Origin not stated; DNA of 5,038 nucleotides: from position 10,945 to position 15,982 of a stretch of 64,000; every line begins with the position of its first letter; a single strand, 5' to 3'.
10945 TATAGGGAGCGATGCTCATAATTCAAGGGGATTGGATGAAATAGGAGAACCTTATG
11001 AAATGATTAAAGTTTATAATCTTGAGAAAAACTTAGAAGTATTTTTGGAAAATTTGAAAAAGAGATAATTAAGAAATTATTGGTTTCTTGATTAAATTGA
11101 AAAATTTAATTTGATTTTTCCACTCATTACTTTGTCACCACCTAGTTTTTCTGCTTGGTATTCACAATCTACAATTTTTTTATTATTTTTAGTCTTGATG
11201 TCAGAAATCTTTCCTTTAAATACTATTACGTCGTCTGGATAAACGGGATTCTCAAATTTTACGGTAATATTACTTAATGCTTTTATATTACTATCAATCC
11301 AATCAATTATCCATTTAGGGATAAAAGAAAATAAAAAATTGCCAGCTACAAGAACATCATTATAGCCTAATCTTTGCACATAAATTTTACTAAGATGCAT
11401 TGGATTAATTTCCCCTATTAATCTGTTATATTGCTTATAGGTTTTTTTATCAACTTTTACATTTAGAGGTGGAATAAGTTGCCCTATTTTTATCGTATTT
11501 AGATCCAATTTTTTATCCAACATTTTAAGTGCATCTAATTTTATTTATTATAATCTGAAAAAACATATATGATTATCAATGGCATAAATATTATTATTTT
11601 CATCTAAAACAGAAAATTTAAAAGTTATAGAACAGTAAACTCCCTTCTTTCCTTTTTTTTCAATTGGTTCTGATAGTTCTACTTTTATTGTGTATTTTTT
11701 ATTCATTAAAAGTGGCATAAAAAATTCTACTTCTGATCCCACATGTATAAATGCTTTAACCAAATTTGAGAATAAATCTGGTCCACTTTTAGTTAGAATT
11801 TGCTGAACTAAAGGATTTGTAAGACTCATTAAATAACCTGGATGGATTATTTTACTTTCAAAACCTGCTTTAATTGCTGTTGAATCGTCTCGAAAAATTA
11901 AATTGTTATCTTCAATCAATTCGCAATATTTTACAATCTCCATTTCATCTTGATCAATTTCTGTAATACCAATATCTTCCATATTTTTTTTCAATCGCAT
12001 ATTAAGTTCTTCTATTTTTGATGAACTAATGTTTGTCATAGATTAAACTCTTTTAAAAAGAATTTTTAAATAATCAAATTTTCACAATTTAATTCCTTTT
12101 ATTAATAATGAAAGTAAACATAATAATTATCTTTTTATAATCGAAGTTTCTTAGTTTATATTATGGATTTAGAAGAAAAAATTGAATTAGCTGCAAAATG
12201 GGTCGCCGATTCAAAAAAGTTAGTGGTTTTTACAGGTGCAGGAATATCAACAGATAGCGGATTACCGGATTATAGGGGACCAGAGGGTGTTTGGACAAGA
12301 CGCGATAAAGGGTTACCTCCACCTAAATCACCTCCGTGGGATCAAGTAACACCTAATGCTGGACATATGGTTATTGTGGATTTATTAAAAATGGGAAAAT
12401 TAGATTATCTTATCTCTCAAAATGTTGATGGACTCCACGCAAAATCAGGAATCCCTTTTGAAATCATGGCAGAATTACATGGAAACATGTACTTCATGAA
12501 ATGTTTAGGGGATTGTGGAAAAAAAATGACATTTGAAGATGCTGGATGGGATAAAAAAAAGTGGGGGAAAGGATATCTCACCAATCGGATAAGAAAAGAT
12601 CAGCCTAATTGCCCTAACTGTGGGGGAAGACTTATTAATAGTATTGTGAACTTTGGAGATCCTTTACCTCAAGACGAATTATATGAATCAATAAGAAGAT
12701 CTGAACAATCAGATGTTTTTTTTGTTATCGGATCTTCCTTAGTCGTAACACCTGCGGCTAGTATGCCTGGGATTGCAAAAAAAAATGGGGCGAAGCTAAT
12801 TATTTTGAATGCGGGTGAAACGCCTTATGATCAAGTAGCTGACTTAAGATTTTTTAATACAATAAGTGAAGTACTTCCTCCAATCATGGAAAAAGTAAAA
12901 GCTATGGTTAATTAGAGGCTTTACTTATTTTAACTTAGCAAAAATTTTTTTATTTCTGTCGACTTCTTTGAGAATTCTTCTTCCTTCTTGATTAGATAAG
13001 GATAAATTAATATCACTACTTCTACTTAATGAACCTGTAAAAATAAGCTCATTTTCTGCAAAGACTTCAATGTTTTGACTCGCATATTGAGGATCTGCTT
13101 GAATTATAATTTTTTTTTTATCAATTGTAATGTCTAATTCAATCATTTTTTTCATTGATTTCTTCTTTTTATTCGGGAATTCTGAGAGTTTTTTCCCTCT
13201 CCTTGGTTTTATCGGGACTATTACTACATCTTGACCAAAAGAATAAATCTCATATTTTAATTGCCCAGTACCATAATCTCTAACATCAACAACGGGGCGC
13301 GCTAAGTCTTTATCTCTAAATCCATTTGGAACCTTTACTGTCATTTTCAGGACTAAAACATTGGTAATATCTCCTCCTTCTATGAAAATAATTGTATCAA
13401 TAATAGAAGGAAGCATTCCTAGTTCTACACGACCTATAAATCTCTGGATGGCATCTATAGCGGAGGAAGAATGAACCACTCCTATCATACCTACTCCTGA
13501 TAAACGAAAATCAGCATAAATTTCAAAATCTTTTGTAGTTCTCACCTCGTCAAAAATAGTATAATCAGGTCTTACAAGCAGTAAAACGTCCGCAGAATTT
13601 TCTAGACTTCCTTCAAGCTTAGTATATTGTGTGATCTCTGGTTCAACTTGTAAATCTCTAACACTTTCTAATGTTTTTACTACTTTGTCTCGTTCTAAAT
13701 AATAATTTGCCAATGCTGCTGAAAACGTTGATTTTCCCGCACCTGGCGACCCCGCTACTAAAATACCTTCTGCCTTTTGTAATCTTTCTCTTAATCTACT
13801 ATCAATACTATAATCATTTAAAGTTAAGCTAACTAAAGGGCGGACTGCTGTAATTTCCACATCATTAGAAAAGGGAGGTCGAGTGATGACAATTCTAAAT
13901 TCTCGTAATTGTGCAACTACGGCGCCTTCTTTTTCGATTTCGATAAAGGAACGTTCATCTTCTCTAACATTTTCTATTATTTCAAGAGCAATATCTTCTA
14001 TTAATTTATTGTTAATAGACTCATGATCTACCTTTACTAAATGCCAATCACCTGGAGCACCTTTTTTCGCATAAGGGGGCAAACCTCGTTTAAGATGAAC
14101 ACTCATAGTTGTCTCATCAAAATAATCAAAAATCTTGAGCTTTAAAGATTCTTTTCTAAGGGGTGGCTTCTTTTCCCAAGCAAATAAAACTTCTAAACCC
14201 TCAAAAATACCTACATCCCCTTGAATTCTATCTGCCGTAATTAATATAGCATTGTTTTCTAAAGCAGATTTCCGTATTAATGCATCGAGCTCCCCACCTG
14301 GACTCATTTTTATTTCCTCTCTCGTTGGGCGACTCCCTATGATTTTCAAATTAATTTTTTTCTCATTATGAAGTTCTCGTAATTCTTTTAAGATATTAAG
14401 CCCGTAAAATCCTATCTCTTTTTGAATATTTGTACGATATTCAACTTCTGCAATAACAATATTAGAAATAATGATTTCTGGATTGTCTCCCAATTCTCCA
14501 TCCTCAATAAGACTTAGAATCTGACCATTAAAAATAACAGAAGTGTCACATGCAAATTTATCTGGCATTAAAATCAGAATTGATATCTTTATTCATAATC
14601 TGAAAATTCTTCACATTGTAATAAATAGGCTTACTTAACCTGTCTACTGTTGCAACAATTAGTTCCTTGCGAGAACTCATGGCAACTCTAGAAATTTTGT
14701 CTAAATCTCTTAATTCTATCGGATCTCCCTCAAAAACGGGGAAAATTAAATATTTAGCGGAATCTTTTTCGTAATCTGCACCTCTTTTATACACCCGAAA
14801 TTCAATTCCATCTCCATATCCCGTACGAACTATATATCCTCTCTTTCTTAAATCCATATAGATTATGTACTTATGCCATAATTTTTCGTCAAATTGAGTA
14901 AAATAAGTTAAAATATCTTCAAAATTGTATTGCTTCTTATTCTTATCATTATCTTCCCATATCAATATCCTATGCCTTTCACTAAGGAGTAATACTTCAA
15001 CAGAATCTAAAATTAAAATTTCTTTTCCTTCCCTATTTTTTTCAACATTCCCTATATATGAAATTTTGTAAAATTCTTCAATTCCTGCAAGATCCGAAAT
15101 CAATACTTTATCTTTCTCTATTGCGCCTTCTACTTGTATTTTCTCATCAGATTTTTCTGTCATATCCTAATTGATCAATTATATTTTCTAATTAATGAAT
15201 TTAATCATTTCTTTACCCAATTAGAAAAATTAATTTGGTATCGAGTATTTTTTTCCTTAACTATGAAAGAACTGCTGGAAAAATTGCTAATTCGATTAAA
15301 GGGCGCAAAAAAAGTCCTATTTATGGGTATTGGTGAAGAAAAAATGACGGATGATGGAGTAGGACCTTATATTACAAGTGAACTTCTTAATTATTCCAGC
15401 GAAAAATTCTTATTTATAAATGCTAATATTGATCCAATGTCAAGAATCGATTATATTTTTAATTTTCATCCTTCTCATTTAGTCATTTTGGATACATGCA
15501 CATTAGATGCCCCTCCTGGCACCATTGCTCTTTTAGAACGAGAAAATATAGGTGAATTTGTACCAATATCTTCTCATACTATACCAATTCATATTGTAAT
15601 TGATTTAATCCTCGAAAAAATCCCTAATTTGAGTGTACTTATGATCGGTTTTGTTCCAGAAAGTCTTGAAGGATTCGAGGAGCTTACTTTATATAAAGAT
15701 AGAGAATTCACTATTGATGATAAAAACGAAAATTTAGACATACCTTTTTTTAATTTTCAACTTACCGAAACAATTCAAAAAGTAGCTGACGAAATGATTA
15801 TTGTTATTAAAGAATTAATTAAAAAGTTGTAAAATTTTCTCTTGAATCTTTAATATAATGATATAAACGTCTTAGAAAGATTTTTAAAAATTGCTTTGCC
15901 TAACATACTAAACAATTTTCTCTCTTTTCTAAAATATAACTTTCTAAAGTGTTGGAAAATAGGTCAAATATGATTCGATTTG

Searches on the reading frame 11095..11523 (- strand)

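Call 70: search_protein_families(library=pfam, proteins=[window:11095-11523:-], max_evalue=0.001)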
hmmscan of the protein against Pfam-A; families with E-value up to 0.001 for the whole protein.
window:11095-11523:- (143 aa): 2 families
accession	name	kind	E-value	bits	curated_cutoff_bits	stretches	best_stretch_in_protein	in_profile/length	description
PF01575.25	MaoC_dehydratas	-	7.1e-12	45.5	27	1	21-121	15-116/123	MaoC like domain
PF13452.11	FAS1_DH_region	-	7.6e-07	29.8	22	1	13-117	3-114/132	FAS1-like, dehydratase domain region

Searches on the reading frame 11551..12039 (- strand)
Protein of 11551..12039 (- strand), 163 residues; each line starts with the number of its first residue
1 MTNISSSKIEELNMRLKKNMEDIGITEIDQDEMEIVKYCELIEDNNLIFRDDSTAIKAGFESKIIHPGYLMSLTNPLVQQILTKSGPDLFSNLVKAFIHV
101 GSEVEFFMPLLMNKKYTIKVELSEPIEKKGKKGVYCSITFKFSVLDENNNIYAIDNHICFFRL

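Call 70: search_protein_families(library=pfam, proteins=[window:11551-12039:-], max_evalue=0.001)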
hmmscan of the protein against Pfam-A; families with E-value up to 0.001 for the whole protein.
window:11551-12039:- (163 aa): 1 family
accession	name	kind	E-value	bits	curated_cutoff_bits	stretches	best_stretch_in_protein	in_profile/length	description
PF13452.11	FAS1_DH_region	-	0.00089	19.8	22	0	34-150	18-127/132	FAS1-like, dehydratase domain region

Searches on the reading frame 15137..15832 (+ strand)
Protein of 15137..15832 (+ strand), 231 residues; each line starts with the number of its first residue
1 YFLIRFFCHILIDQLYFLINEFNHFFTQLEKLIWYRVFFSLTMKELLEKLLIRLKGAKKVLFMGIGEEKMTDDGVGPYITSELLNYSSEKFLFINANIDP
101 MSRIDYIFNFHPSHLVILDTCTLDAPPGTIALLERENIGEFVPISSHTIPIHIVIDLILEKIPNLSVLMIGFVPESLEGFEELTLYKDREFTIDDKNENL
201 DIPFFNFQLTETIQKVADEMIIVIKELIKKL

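Call 8: search_protein_families(library=pfam, proteins=[window:15137-15832:+], max_evalue=1)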
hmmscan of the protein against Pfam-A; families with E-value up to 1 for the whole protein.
window:15137-15832:+ (231 aa): 2 families
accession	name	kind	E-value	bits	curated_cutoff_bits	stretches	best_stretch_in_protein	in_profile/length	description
PF01750.23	HycI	-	4.4e-10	39.9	23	1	87-179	13-107/130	Hydrogenase maturation protease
PF03418.19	Peptidase_A25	-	0.055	12.8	27.8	1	38-84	78-122/353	Germination protease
